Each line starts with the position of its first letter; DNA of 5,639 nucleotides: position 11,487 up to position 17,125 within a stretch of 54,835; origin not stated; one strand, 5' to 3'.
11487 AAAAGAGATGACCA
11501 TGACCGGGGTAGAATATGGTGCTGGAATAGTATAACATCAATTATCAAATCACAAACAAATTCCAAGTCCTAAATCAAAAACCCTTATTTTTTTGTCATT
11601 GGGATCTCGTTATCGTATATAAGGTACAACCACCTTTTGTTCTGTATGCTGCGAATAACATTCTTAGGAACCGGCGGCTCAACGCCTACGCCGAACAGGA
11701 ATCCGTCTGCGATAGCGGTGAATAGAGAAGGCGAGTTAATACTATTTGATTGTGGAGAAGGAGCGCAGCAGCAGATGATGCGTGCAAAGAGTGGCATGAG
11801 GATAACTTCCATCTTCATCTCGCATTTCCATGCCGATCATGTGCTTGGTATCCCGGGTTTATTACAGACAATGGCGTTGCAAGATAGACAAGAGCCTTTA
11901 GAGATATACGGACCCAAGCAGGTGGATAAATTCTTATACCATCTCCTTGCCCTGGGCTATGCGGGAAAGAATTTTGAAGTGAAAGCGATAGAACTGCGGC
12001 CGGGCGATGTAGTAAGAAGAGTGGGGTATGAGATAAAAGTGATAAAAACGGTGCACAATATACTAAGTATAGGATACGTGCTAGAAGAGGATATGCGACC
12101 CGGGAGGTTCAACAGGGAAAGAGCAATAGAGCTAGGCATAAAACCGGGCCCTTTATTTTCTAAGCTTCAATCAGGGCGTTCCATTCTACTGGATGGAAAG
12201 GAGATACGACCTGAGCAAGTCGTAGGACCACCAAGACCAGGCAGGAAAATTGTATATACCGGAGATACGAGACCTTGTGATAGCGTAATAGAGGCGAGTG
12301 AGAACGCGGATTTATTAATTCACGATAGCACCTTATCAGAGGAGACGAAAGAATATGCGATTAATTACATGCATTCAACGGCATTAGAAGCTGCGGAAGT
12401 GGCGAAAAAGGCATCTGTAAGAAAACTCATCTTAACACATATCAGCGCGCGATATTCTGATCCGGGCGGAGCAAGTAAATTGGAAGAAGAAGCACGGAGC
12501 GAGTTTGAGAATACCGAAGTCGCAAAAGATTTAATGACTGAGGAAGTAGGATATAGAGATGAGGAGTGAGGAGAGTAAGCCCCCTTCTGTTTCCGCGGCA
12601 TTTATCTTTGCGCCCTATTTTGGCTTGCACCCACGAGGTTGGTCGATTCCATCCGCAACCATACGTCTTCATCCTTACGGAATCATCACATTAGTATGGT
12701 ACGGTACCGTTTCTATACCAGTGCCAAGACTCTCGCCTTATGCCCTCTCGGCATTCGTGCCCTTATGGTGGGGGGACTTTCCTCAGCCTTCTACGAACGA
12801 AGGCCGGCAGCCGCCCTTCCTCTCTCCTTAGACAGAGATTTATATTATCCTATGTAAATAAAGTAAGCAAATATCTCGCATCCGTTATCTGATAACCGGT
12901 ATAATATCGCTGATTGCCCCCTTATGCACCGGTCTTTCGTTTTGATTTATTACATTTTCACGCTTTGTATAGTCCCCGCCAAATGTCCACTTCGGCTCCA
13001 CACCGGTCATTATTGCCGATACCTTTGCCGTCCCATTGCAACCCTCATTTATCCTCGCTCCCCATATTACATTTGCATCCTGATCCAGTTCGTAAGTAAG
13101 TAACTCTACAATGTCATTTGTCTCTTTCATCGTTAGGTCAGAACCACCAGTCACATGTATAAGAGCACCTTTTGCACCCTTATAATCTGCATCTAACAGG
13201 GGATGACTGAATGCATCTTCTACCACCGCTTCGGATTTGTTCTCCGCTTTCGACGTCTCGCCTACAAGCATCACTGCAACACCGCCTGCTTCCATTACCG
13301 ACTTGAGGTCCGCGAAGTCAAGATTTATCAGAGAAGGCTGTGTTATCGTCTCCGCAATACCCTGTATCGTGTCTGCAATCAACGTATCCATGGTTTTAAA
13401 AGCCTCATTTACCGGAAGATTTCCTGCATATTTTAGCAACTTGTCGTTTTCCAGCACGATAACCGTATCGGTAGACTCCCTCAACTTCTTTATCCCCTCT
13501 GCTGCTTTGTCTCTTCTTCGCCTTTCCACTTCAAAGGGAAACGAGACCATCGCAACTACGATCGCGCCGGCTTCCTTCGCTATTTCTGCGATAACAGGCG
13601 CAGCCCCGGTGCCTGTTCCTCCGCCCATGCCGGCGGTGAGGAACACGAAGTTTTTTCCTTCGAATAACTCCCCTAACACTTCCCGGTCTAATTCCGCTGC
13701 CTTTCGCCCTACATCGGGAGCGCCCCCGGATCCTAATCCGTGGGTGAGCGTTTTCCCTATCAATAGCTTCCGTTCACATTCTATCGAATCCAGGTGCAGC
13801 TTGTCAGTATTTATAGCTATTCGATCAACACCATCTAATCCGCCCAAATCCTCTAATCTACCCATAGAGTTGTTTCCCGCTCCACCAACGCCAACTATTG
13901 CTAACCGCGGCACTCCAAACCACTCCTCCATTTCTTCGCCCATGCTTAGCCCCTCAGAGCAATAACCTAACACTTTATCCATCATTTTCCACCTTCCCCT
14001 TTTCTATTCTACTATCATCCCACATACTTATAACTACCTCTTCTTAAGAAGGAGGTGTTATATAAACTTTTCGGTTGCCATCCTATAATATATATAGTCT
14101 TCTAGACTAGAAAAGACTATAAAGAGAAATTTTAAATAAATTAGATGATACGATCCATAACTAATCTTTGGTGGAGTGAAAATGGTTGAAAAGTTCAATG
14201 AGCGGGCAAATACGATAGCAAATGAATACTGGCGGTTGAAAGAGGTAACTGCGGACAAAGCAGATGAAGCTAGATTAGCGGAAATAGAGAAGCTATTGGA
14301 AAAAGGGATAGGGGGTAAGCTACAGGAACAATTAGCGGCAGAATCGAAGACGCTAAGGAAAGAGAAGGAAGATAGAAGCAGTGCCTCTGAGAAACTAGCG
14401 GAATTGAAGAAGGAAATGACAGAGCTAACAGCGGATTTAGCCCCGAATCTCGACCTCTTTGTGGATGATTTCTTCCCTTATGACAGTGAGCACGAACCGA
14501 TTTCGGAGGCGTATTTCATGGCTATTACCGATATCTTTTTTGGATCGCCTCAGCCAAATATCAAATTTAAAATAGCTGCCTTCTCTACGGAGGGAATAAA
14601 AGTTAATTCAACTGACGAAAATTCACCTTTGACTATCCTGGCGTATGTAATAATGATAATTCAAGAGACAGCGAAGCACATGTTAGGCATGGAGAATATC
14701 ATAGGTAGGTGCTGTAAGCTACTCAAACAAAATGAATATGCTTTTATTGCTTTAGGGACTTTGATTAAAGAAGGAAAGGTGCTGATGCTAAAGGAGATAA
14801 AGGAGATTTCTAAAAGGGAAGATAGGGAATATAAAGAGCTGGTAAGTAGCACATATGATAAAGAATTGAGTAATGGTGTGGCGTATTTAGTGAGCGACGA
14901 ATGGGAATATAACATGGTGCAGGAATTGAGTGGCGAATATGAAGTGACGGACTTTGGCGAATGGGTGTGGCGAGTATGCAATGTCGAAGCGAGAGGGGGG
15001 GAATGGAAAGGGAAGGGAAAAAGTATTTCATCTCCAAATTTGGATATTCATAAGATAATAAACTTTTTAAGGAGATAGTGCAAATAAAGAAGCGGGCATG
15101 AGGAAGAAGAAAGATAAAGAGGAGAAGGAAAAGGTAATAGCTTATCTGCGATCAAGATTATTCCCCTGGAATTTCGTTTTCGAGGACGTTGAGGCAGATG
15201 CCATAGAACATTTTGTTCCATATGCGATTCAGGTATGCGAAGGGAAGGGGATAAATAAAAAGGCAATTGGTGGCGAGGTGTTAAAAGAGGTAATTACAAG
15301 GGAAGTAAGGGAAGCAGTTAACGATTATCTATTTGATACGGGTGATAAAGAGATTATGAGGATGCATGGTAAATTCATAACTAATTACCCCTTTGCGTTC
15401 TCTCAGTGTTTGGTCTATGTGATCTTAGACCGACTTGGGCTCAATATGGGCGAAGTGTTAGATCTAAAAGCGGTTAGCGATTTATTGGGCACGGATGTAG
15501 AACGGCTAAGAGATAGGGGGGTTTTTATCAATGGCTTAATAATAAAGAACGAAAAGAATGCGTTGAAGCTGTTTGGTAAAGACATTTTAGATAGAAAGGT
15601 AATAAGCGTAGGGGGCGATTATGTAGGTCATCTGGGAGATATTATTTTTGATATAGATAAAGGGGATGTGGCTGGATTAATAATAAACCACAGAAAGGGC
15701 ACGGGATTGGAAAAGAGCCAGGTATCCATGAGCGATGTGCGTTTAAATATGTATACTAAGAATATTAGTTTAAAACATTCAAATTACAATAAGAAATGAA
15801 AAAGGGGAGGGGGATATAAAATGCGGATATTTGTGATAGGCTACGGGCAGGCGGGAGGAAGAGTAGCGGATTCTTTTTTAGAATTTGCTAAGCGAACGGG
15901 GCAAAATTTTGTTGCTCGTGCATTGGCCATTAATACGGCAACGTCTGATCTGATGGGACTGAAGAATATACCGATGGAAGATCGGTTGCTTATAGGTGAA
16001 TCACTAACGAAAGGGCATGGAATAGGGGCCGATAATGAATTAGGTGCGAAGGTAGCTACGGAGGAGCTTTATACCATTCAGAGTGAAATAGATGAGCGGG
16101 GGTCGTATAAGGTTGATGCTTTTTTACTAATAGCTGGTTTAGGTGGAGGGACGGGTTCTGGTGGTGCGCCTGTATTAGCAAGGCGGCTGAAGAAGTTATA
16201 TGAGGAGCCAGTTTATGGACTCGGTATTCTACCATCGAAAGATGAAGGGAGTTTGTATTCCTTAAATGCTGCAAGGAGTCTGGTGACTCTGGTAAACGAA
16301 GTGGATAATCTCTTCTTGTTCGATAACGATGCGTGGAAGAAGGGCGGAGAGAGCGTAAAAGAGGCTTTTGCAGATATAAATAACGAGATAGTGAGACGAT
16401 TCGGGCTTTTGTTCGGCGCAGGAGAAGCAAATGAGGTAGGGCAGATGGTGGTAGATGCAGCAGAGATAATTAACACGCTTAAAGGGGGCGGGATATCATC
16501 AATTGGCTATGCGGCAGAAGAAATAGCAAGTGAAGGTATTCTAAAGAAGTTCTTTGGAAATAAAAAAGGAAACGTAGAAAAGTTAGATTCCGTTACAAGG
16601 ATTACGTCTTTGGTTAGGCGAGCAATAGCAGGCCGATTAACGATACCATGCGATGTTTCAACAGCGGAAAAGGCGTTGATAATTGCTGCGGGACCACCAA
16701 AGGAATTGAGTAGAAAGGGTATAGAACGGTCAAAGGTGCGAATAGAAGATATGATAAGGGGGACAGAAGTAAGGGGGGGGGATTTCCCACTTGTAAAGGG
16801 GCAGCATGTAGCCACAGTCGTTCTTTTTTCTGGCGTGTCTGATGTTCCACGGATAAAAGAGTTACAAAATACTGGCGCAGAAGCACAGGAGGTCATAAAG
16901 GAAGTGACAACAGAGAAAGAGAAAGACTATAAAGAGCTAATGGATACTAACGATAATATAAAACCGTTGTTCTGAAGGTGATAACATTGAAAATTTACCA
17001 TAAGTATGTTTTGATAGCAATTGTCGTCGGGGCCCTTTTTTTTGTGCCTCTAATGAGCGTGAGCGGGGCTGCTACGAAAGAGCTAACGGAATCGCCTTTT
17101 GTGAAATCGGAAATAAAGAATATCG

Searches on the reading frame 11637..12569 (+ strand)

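Call 61: search_protein_families(library=pfam, proteins=[window:11637-12569:+], max_evalue=0.00001)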
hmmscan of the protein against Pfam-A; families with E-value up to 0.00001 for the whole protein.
window:11637-12569:+ (310 aa): 2 families
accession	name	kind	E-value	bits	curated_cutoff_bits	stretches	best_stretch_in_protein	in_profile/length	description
PF12706.13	Lactamase_B_2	-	3e-22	79.7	27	2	35-150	3-131/200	Beta-lactamase superfamily domain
PF00753.33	Lactamase_B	-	7.8e-11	42.7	22.7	1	22-78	5-66/196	Metallo-beta-lactamase superfamily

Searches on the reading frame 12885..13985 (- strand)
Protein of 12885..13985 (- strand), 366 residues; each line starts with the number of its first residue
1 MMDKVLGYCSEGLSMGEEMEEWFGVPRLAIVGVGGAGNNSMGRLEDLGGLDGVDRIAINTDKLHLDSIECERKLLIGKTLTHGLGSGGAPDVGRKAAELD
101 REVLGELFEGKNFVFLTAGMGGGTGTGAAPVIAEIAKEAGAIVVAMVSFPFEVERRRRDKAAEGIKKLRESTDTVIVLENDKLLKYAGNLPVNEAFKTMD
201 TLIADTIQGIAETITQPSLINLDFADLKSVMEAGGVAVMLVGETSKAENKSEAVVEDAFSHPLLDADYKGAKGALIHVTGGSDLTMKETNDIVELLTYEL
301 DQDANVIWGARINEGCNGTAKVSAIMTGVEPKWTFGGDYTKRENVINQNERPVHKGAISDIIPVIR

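Call 61: search_protein_families(library=pfam, proteins=[window:12885-13985:-], max_evalue=0.00001)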
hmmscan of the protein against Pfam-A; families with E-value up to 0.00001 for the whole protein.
window:12885-13985:- (366 aa): 2 families
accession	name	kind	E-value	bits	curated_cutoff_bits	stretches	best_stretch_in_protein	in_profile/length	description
PF00091.31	Tubulin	-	1.8e-42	146.2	33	1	29-186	3-188/190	Tubulin/FtsZ family, GTPase domain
PF12327.13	FtsZ_C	-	9.3e-31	106.4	27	1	235-330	1-95/95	FtsZ family, C-terminal domain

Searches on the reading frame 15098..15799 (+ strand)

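Call 34: search_protein_families(library=pfam, proteins=[window:15098-15799:+], max_evalue=0.001)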
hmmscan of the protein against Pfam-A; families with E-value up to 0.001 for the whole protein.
window:15098-15799:+ (233 aa): 1 family
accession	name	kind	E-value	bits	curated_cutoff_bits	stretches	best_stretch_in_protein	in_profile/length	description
PF05239.21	PRC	-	4.8e-07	30.1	21.2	1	159-203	5-49/78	PRC-barrel domain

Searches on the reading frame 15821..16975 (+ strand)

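Call 34: search_protein_families(library=pfam, proteins=[window:15821-16975:+], max_evalue=0.001)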
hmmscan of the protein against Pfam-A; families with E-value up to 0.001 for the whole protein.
window:15821-16975:+ (384 aa): 2 families
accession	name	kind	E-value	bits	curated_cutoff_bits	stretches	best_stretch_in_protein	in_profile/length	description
PF21011.2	CetZ_C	-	9.1e-68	227.7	21.6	1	176-353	1-179/180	Tubulin-like CetZ, C-terminal domain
PF00091.31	Tubulin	-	2.8e-36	126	33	1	2-174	1-187/190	Tubulin/FtsZ family, GTPase domain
